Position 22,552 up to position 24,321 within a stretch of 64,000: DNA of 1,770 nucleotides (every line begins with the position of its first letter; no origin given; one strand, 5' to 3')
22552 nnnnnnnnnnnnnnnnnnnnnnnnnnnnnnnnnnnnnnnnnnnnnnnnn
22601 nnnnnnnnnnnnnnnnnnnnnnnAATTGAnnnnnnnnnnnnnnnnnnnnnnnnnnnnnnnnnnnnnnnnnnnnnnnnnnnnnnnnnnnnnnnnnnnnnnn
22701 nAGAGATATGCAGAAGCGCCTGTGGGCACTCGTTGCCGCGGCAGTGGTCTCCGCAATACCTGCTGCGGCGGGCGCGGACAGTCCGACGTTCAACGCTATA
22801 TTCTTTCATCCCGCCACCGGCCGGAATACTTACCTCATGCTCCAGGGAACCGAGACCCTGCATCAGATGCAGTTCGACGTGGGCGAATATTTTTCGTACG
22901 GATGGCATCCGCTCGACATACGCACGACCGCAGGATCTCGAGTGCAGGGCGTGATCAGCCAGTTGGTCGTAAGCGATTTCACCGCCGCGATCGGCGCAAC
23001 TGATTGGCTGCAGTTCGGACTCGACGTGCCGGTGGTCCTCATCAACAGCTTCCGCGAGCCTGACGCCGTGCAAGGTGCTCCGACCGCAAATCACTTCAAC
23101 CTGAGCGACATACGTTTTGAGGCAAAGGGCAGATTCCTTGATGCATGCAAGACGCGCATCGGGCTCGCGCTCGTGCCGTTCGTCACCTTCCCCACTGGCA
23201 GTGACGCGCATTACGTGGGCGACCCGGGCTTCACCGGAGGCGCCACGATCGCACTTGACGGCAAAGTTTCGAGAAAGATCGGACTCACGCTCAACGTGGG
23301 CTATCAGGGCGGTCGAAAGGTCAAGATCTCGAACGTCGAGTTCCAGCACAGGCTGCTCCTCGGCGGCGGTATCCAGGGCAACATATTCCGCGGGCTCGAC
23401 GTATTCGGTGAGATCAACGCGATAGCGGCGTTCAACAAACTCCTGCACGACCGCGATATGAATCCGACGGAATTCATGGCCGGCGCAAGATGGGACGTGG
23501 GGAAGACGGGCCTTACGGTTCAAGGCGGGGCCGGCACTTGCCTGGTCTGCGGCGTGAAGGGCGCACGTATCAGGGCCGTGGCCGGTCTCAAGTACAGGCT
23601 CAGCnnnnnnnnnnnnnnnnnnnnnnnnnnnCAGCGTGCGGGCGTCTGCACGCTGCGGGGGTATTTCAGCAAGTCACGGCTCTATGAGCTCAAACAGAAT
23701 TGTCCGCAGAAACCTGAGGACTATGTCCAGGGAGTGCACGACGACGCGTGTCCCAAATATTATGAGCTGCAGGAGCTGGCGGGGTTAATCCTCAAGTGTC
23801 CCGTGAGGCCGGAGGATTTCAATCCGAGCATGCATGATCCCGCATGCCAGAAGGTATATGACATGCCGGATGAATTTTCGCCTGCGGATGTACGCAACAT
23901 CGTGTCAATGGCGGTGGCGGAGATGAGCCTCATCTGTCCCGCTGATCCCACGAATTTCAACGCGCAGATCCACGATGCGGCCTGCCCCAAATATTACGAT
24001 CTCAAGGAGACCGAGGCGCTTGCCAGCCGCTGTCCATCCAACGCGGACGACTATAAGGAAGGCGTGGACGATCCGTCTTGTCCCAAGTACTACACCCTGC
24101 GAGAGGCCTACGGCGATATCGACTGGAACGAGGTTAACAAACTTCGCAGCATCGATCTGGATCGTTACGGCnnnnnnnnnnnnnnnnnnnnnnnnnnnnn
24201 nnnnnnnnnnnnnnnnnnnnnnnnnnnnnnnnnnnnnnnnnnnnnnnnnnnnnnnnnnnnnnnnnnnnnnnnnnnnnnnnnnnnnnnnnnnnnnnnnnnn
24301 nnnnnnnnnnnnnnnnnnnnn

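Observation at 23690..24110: OmpA-family protein with tandem 28-aa two-cysteine repeats between barrel and OmpA domain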

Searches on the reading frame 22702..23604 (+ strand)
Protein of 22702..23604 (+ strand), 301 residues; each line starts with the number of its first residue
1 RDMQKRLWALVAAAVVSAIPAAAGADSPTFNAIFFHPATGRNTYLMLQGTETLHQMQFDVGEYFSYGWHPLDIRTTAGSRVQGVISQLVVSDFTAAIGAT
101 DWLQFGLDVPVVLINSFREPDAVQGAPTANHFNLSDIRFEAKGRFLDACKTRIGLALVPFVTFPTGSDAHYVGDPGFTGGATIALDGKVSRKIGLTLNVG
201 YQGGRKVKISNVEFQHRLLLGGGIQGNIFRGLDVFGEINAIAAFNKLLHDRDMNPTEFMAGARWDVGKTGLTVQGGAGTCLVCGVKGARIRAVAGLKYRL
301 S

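Call 10: search_protein_families(library=pfam, proteins=[window:22702-23604:+], max_evalue=10)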
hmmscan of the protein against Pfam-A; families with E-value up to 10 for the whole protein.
seq(301 aa): 0 families

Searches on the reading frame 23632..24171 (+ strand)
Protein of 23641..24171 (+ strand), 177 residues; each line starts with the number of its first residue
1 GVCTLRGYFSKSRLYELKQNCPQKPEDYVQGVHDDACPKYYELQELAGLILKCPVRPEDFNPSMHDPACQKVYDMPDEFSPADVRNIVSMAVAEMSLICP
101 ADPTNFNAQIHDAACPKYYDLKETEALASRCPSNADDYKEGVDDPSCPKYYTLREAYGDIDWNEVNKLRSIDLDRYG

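Call 10: search_protein_families(library=pfam, proteins=[window:23641-24171:+], max_evalue=10)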
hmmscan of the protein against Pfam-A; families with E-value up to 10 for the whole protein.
seq(177 aa): 0 families

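Call 11: search_solved_structures(query=window:23641-24171:+, max_evalue=10)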
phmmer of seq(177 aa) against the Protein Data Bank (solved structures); distinct sequences matched with E-value up to 10: 0.

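Call 21: search_solved_structures(query=A2, max_evalue=10, show_alignments=2)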
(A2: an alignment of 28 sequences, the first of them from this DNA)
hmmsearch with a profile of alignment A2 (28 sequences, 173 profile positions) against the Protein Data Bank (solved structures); distinct sequences matched with E-value up to 10: 0.

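Call 34: search_protein_representatives(alignment_id=A2)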
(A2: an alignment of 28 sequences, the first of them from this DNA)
Query: 28 sequences, 173 profile positions. Proteins with E-value up to 0.001 (for the whole library): 59; up to 1e-10: 30; up to 1e-30: 20. The best 59 are listed.
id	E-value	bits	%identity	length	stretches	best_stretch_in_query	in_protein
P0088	5.9e-74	263.6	-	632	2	16-170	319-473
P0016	8.2e-74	263.2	-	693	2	3-173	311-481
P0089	7.2e-70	250.3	-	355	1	8-172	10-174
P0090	1.7e-68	245.9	-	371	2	16-171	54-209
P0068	5.0e-62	224.8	-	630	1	5-172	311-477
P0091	8.5e-59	214.3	-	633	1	5-172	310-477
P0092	2.9e-57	209.3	-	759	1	5-172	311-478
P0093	1.3e-56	207.2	-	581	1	5-172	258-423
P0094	1.9e-56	206.7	-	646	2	9-172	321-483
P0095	1.2e-55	204.0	-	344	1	4-172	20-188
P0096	1.1e-53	197.6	-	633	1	14-172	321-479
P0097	2.8e-53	196.3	-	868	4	13-147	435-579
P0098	4.3e-50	186.0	-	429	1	13-164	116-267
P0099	1.1e-46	174.9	-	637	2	13-168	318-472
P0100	9.5e-46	171.8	-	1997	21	15-155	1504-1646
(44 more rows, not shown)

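Call 37: predict_structure(alignment_id=A2)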
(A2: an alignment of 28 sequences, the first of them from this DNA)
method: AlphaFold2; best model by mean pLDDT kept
length: 171 residues; sequences in the alignment: 28
mean_pLDDT: 89.3   pTM: 0.79
mean pLDDT of the five models: 89.3, 88.9, 86.6, 85.6, 84.5
residues with pLDDT >= 90: 120; 70-90: 41; 50-70: 4; < 50: 6
segments of 3 or more residues with pLDDT < 50: 1-5
pLDDT, mean of each block of 10 residues (from residue 1): 48 85 95 95 94 93 95 93 88 92 96 95 92 94 97 90 78 73
secondary structure, 60 per line:
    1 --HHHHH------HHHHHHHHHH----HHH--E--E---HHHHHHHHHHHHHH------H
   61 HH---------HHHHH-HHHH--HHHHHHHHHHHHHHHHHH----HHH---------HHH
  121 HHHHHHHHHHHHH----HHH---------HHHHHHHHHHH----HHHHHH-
elements in order: H3-7 H14-23 H40-53 H72-76 H78-81 H84-101 H118-133 H150-160 H165-170

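Call 41: fold_search(model_id=the predicted structure, library=pdb)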
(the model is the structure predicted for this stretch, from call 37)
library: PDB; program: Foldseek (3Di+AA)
matches with E <= 10: 76; with E <= 0.001: 0
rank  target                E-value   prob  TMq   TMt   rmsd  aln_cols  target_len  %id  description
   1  6th6_Ai               2.4e+00  0.04  0.17  0.15  16.1       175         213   14  Cryo-EM Structure of T. kodakarensis 70S ribosome (released 2020-07-29)
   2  4exj_A                2.4e+00  0.04  0.17  0.14  16.4       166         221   12  Crystal structure of glutathione s-transferase like protein lelg_03239 (target efi-501752) from lodderomyces elongispo (released 2012-05-23)
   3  1wq1_G                2.7e+00  0.04  0.23  0.15  21.5       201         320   12  RAS-RASGAP COMPLEX (released 1998-07-15)
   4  8usc_f                2.7e+00  0.04  0.18  0.06  13.1       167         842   13  Nub1/Fat10-processing human 26S proteasome (released 2024-11-06)
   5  9kkf_3m               3.3e+00  0.06  0.25  0.15  13.4       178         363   13  Structure of the human 40S ribosome complexed with HCV IRES and eIF3 (released 2025-12-03)
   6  5j08                  3.3e+00  0.04  0.20  0.20  14.0       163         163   13  Crystal structure of yeast Ent5 N-terminal domain-native P21 (released 2016-10-05)
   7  3t92                  3.5e+00  0.06  0.16  0.22  15.7       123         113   13  Crystal structure of the Taz2:C/EBPepsilon-TAD chimera protein (released 2012-08-08)
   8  9rp3_B                3.9e+00  0.03  0.15  0.08  15.2       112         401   14  Structure of Avast type 5 activator (Gp316, JADA jumbophage protein) (released 2025-07-02)
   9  9ee1_L                3.9e+00  0.02  0.15  0.13  18.6       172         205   13  HIV CA - GLFG peptide (43 mM) (released 2026-03-18)
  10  9xzl_C                3.9e+00  0.02  0.14  0.11  16.9       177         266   16  Cryo-EM structure of F-box helicase 1 (FBH1) bound to an SCF ubiquitin ligase complex and a 3-way DNA fork (body struc (released 2026-01-28)
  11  3hef_A                4.1e+00  0.04  0.18  0.22  10.4       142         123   11  Crystal structure of the bacteriophage Sf6 terminase small subunit (released 2010-02-09)
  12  4c0p_A                4.1e+00  0.03  0.20  0.06  14.9       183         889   12  Unliganded Transportin 3 (released 2014-01-22)
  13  4owt_A                4.4e+00  0.08  0.25  0.11  10.8       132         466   15  Structural basis of SOSS1 complex assembly (released 2014-04-16)
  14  1evs                  4.9e+00  0.02  0.16  0.17  14.3       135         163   11  CRYSTAL STRUCTURE OF HUMAN ONCOSTATIN M (released 2000-09-13)
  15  9rdc_C                5.1e+00  0.03  0.20  0.23  12.5       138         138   10  Crystal structure of Phytophthora infestans effector AVRcap1b in complex with the ENTH domain of Nicotiana benthamiana (released 2025-07-16)
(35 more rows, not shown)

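Call 53: search_protein_families(library=ncbifam, proteins=[window:23641-24171:+, P0097], max_evalue=10)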
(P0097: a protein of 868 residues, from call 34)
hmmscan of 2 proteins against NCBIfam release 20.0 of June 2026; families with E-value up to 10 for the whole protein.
seq(177 aa): 0 families

P0097 (868 aa): 38 families (the best 25 are shown)
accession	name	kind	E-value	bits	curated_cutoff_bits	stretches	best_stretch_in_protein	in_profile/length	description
NF033763.1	exchanger_TraB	exception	2e-31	108.6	700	2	695-860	334-495/522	outer membrane exchange protein TraB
NF053612.1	anchor_PA1041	equivalog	1.2e-24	87.6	250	2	712-858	73-231/236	PA1041 family peptidoglycan-binding anchor lipoprotein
NF053611.1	YiaD_Gzip_OmpA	equivalog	2.5e-22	79.6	175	1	756-858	102-202/206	YiaD family glycine zipper/OmpA-like lipoprotein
NF053585.1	OMP_LP_YfiB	equivalog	2.1e-17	63.5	128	1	753-859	53-157/163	outer membrane lipoprotein YfiB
NF045787.1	OmpABordt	equivalog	5.9e-13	48.9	200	1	760-858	89-185/194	outer membrane protein OmpA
TIGR03350.1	type_VI_ompA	equivalog_domain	1.4e-11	44.5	139.8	1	778-858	52-133/137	type VI secretion system protein TssL, long form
NF053613.1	OMP_toxin_LptF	equivalog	1.9e-11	44.1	400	1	755-858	140-241/256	lipotoxin F family OmpA-related lipoprotein LptF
NF053607.1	CHU_0125_OmpA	equivalog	3e-11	42.6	620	1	755-860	530-634/639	CHU_0125 family OmpA-like outer membrane integrity protein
NF052230.1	T9SS_PorE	exception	5.8e-11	41.4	600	1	749-842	508-599/648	PorE family type IX secretion system protein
TIGR02802.1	Pal_lipo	equivalog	8.2e-11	41.9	125.35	1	758-860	2-102/104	peptidoglycan-associated lipoprotein Pal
NF045788.1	Omp38Acinit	equivalog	1.4e-10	40.7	500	1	746-865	230-349/354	outer membrane protein Omp38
NF007804.1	PRK10510.1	equivalog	3e-10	39.8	307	1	759-858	115-212/219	OmpA family lipoprotein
TIGR03789.1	pdsO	hypoth_equivalog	1.3e-09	38.1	152.2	1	775-859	158-240/243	sortase-associated OmpA-like protein PdsO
NF006541.1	PRK09038.1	equivalog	1.5e-09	37.9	283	1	758-861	143-247/253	flagellar motor protein MotD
NF047620.1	FlgprotMotYVib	equivalog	2.3e-09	37.3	400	1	758-860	163-264/271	flagellar protein MotY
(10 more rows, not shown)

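Call 68: fold_search(model_id=the predicted structure, library=viral)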
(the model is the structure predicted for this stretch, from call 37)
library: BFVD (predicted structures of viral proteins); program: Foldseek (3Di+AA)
matches with E <= 10: 132; with E <= 0.001: 0
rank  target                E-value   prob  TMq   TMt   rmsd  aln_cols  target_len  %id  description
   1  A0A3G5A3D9            5.1e-01  0.07  0.16  0.12  15.5       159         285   12  Uncharacterized protein [Harvfovirus sp.]
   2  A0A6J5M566            8.4e-01  0.04  0.16  0.16  20.4       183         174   16  Uncharacterized protein (Fragment) [uncultured Caudovirales phage]
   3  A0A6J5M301            9.3e-01  0.08  0.20  0.18  19.3       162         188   10  Uncharacterized protein [uncultured Caudovirales phage]
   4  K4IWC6                2.0e+00  0.03  0.15  0.11  13.5       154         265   17  Polyprotein 1a (Fragment) [Lactate dehydrogenase-elevating virus]
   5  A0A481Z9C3            2.1e+00  0.03  0.17  0.16  18.4       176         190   11  Uncharacterized protein [Pithovirus LCPAC401]
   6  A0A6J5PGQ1            2.2e+00  0.06  0.21  0.20  16.4       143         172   15  Uncharacterized protein [uncultured Caudovirales phage]
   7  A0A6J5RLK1            2.3e+00  0.03  0.16  0.19  15.4       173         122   11  Uncharacterized protein [uncultured Caudovirales phage]
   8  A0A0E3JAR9            2.3e+00  0.02  0.14  0.10  17.9       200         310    7  39 kDa/pp31 [Helicoverpa armigera nucleopolyhedrovirus]
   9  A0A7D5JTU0            2.6e+00  0.03  0.14  0.17  16.6       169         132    8  (no name in the UniProt tables at hand)
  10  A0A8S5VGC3            2.6e+00  0.02  0.14  0.05  20.5       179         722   13  Uncharacterized protein [Myoviridae sp. ctkfK18]
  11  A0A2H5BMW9            2.8e+00  0.03  0.18  0.07  18.4       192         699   12  Uncharacterized protein [Vibrio phage VEN]
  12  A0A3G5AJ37            3.1e+00  0.01  0.14  0.11  16.5       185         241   13  Uncharacterized protein [Sylvanvirus sp.]
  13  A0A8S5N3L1            3.1e+00  0.01  0.13  0.08  17.7       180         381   11  Uncharacterized protein [Siphoviridae sp. ct5Px37]
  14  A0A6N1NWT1            3.2e+00  0.04  0.23  0.14  13.5       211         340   10  Putative ORFan [Tupanvirus deep ocean]
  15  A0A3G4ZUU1            3.2e+00  0.04  0.20  0.08  12.8       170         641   15  Uncharacterized protein [Edafosvirus sp.]
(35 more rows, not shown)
